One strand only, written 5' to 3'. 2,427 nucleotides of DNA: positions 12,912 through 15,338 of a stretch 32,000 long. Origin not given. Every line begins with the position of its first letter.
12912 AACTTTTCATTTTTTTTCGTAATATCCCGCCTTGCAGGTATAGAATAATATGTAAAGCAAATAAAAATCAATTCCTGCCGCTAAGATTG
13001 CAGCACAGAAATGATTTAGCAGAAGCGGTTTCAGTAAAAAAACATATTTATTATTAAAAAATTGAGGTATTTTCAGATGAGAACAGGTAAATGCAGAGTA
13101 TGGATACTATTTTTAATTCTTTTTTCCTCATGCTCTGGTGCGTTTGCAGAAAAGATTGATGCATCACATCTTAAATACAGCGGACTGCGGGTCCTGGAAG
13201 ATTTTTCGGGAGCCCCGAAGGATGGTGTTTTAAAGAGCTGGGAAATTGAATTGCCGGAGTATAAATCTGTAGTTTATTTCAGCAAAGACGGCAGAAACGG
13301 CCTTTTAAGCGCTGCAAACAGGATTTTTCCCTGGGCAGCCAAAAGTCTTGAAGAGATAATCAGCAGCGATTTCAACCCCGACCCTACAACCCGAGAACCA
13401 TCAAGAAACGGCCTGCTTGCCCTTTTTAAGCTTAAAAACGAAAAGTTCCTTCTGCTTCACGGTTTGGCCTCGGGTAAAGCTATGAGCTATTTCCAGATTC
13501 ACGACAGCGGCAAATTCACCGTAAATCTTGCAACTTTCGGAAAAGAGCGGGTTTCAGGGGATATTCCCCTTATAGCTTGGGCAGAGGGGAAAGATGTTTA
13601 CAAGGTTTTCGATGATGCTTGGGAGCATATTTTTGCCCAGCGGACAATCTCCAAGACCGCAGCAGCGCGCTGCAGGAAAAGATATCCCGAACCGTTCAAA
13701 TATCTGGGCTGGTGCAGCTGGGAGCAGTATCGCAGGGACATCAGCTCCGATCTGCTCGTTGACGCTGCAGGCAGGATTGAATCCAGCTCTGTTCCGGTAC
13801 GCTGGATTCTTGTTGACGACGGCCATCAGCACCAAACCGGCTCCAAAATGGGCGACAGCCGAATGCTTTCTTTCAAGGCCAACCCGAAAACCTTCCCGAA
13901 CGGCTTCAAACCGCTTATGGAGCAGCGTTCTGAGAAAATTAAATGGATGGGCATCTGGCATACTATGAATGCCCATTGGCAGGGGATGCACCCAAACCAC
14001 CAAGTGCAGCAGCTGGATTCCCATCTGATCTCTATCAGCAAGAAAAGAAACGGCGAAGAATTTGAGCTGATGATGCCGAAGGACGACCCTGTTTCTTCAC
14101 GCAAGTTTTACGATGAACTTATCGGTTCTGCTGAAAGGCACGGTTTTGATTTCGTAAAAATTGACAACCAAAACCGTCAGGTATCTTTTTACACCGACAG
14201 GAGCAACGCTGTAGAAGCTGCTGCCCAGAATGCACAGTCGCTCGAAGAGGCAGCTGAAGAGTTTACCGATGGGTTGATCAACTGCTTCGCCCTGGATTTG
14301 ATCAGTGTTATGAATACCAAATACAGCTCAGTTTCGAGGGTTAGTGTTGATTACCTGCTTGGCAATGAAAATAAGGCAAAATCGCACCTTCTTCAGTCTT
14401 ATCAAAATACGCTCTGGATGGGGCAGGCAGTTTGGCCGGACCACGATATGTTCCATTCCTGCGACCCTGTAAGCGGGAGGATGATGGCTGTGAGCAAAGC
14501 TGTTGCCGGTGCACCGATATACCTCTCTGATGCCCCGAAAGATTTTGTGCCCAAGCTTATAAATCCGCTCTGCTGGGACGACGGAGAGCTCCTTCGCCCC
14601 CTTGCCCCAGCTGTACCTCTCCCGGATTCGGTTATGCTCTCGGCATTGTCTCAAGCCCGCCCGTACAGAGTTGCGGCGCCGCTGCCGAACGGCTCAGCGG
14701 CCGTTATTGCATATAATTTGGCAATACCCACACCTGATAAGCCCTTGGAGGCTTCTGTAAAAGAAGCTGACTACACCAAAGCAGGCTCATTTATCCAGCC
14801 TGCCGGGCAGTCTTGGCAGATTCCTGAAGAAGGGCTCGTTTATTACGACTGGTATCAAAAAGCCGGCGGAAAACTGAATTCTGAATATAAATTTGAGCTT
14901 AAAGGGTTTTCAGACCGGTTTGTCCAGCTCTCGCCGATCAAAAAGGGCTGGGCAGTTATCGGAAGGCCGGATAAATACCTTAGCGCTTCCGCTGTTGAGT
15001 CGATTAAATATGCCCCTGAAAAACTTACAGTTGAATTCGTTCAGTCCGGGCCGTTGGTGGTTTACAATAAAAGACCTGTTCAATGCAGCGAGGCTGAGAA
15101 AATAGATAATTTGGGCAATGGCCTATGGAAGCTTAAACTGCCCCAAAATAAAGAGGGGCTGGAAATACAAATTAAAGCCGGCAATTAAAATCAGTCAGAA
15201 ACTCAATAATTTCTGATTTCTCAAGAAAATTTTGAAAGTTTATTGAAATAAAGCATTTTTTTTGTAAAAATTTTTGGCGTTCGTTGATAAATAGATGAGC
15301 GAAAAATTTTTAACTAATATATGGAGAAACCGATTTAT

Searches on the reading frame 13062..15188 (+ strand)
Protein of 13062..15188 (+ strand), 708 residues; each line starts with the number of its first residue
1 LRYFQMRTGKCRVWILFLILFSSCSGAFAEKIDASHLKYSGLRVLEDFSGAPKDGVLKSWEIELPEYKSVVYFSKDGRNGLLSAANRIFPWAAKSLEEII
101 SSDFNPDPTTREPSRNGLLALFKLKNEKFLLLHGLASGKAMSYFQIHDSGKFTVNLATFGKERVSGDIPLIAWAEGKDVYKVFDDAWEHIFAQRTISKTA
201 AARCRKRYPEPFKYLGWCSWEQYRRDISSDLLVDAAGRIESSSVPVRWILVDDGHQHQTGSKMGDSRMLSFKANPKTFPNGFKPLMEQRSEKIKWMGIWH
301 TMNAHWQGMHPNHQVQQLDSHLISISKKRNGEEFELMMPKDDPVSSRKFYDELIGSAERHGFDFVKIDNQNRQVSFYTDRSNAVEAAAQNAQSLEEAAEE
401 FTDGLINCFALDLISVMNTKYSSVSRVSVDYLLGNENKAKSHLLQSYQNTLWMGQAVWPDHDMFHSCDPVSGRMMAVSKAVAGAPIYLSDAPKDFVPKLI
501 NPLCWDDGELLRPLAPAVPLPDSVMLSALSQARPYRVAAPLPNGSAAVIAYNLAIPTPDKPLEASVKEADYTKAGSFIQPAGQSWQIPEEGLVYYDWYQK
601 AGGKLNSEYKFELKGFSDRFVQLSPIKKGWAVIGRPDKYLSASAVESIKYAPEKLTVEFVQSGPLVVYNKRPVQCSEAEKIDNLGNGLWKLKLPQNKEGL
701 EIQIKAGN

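Call 66: search_protein_families(library=pfam, proteins=[window:13062-15188:+], max_evalue=0.00001)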
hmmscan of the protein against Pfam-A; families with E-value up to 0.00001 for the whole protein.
window:13062-15188:+ (708 aa): 1 family
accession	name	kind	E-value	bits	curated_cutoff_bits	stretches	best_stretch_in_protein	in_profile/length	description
PF05691.18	Raffinose_syn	-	1.9e-32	112.4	20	1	176-525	165-558/750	Raffinose synthase or seed imbibition protein Sip1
